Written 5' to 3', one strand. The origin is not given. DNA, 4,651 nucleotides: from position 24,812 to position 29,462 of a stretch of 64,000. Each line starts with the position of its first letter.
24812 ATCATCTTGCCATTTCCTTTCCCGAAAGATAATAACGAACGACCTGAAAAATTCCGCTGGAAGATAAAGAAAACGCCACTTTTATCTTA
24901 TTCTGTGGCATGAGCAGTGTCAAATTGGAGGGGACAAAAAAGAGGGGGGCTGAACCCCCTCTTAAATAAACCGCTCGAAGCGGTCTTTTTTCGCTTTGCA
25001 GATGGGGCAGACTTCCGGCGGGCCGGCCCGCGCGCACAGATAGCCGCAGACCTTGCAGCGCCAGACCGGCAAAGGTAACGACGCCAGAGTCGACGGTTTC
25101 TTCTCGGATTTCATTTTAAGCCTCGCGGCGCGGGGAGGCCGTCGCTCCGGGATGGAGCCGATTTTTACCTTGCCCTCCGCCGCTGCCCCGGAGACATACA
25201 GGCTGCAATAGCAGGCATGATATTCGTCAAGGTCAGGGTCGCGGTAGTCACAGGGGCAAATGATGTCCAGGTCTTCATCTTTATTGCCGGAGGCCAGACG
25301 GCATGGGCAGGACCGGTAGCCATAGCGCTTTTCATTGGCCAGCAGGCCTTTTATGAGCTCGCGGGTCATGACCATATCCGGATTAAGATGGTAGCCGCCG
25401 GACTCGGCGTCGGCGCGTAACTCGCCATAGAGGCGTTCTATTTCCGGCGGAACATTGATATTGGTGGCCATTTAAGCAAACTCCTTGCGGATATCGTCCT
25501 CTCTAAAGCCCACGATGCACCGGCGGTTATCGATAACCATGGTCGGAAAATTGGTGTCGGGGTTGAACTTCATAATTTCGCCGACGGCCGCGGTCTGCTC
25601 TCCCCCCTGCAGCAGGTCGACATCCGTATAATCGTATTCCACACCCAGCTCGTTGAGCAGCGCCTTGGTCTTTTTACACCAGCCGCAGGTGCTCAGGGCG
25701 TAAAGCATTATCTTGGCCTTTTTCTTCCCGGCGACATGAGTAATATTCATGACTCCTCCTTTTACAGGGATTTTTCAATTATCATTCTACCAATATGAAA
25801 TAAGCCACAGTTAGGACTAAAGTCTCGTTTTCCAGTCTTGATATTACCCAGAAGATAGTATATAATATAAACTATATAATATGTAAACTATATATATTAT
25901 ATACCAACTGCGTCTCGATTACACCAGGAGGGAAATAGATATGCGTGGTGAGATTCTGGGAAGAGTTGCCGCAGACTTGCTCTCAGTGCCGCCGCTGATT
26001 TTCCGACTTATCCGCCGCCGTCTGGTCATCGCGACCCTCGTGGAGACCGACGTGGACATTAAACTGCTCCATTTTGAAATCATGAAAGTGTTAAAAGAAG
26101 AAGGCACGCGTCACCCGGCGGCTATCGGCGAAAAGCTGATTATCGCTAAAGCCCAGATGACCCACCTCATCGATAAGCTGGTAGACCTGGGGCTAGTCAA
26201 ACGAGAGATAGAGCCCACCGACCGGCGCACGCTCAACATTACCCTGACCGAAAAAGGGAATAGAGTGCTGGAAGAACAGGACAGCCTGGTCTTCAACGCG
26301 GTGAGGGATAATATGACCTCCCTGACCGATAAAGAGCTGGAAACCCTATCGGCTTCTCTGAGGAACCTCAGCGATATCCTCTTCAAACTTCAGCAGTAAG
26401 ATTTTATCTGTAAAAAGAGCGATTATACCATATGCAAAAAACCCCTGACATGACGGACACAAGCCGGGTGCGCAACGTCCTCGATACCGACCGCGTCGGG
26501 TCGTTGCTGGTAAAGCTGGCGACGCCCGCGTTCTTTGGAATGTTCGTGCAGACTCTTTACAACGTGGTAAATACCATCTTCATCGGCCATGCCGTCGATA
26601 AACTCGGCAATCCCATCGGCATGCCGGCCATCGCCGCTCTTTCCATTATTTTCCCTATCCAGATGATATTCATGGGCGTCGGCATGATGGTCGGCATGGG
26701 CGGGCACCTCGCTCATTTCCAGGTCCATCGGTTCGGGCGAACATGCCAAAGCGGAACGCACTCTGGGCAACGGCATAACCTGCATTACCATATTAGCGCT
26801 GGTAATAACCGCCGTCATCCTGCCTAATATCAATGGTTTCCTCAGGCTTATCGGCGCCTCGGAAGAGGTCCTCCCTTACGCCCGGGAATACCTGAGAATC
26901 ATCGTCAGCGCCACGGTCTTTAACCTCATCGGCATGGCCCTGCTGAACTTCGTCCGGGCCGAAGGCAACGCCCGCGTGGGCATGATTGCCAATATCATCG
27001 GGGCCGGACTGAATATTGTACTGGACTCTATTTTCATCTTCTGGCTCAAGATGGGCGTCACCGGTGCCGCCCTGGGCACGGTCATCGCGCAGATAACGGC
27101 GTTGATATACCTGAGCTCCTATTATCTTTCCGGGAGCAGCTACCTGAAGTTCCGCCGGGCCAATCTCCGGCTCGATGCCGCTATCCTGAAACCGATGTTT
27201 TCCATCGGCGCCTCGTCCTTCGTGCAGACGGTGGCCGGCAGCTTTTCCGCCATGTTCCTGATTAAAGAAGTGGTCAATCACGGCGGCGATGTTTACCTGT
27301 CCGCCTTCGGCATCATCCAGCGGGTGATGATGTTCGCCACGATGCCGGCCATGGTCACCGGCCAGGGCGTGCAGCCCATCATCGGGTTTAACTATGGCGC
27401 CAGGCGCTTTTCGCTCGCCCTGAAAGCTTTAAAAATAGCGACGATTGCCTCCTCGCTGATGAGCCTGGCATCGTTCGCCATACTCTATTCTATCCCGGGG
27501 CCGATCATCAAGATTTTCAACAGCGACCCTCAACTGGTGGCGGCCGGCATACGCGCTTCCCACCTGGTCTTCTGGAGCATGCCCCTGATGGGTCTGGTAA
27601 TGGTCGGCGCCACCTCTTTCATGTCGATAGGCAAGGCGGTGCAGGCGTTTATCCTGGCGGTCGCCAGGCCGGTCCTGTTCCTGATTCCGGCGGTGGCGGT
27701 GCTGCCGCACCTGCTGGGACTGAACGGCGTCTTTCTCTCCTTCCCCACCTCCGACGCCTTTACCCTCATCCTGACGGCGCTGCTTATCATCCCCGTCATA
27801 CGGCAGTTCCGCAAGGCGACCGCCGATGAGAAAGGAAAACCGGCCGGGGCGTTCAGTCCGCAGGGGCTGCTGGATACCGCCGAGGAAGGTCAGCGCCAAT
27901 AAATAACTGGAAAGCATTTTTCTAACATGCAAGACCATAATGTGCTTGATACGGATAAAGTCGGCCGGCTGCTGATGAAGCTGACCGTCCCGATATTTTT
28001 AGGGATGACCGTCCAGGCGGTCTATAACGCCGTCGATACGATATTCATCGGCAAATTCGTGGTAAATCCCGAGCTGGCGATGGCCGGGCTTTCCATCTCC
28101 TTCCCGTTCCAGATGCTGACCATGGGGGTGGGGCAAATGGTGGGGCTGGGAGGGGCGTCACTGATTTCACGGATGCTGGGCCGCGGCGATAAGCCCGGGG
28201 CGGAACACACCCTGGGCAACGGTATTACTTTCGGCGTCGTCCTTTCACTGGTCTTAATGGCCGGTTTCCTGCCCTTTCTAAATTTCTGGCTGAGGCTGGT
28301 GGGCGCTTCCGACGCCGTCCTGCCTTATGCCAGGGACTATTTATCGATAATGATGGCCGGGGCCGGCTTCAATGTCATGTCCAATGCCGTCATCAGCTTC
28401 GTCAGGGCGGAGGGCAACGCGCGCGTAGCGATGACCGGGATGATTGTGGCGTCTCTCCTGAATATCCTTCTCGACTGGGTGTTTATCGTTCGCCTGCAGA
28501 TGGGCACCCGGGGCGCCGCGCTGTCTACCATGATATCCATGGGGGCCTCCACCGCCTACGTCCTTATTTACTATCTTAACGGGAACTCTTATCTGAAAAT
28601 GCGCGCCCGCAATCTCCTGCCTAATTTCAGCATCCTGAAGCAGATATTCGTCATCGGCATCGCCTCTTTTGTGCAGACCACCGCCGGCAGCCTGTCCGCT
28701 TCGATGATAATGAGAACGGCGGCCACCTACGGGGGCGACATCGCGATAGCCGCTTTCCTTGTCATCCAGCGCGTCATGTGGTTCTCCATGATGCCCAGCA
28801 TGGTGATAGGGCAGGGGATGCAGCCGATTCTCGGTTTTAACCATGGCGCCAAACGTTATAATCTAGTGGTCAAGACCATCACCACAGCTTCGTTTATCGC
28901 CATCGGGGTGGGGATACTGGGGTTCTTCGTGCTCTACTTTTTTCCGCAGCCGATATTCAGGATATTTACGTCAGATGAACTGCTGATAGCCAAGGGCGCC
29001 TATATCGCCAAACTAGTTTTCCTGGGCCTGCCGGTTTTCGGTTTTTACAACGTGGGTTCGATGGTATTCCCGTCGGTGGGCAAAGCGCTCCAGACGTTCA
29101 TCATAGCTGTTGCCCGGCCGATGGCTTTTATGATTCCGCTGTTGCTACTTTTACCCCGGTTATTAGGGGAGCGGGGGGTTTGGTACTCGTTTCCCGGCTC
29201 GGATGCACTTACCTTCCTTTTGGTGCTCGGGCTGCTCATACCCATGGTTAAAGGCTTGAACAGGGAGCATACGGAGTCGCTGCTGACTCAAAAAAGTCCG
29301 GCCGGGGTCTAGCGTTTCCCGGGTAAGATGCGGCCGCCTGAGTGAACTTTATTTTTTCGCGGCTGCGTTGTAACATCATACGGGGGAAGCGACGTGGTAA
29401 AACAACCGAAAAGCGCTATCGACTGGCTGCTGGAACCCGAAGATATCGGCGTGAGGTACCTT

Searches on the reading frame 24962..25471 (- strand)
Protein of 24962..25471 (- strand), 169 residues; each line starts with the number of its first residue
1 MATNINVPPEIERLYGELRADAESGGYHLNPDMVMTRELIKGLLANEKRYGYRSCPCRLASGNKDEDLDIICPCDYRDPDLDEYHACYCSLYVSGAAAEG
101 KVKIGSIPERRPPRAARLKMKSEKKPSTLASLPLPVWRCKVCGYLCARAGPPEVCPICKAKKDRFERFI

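Call 26: search_protein_families(library=pfam, proteins=[window:24962-25471:-])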
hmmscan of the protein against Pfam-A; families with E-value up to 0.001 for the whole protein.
window:24962-25471:- (169 aa): 3 families
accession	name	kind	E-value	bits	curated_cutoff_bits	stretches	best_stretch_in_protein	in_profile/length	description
PF02943.20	FeThRed_B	-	1.7e-21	76.7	22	1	20-98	11-91/106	Ferredoxin thioredoxin reductase catalytic beta chain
PF21349.2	RUBY_RBDX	-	1.7e-13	50.2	26.5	1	137-166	1-30/30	Rubrerythrin, rubredoxin-like domain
PF23458.2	DUF7130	-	0.00037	20.8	35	1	136-165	53-83/89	Domain of unknown function (DUF7130)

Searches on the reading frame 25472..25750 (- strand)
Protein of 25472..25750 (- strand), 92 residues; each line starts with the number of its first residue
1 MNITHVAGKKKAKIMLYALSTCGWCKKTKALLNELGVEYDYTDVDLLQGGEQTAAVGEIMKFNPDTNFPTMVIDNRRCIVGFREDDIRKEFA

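Call 26: search_protein_families(library=pfam, proteins=[window:25472-25750:-])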
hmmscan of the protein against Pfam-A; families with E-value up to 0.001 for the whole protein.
window:25472-25750:- (92 aa): 3 families
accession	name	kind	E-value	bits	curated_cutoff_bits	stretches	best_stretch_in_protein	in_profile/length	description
PF00462.30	Glutaredoxin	-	5.8e-11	42.9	22.9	1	14-76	1-58/60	Glutaredoxin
PF13409.12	GST_N_2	-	4.6e-06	27.6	25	1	21-81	1-59/70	Glutathione S-transferase, N-terminal domain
PF13417.12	GST_N_3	-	0.00055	20.7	22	1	16-76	1-55/75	Glutathione S-transferase, N-terminal domain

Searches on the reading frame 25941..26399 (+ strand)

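Call 26: search_protein_families(library=pfam, proteins=[window:25941-26399:+])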
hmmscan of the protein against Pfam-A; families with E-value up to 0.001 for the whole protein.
window:25941-26399:+ (152 aa): 5 families
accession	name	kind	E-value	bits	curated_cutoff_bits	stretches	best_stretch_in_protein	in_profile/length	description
PF01047.28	MarR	-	7.7e-09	35.8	24.6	1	44-97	5-58/59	MarR family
PF12802.13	MarR_2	-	3.4e-08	34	27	1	39-96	2-60/61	MarR family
PF13463.12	HTH_27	-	7.2e-07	29.8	22.2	1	43-106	4-68/68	Winged helix DNA-binding domain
PF22381.2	Staph_reg_Sar_Rot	-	3.9e-06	27.3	27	1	34-112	6-84/85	Transcriptional regulator SarA/Rot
PF13601.12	HTH_34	-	0.00079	20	27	0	44-110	2-69/80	Winged helix DNA-binding domain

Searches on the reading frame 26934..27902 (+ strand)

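Call 26: search_protein_families(library=pfam, proteins=[window:26934-27902:+])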
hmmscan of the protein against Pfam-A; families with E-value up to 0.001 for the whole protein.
window:26934-27902:+ (322 aa): 1 family
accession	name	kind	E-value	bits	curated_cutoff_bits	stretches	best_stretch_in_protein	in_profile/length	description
PF01554.23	MatE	-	1.4e-18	67.5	24.9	1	107-248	13-154/161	MatE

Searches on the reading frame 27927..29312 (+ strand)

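Call 25: search_protein_families(library=pfam, proteins=[window:27927-29312:+])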
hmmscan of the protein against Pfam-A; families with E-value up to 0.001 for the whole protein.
window:27927-29312:+ (461 aa): 1 family
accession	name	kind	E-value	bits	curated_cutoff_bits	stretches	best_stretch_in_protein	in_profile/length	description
PF01554.23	MatE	-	4.9e-45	153.6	24.9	2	22-185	1-161/161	MatE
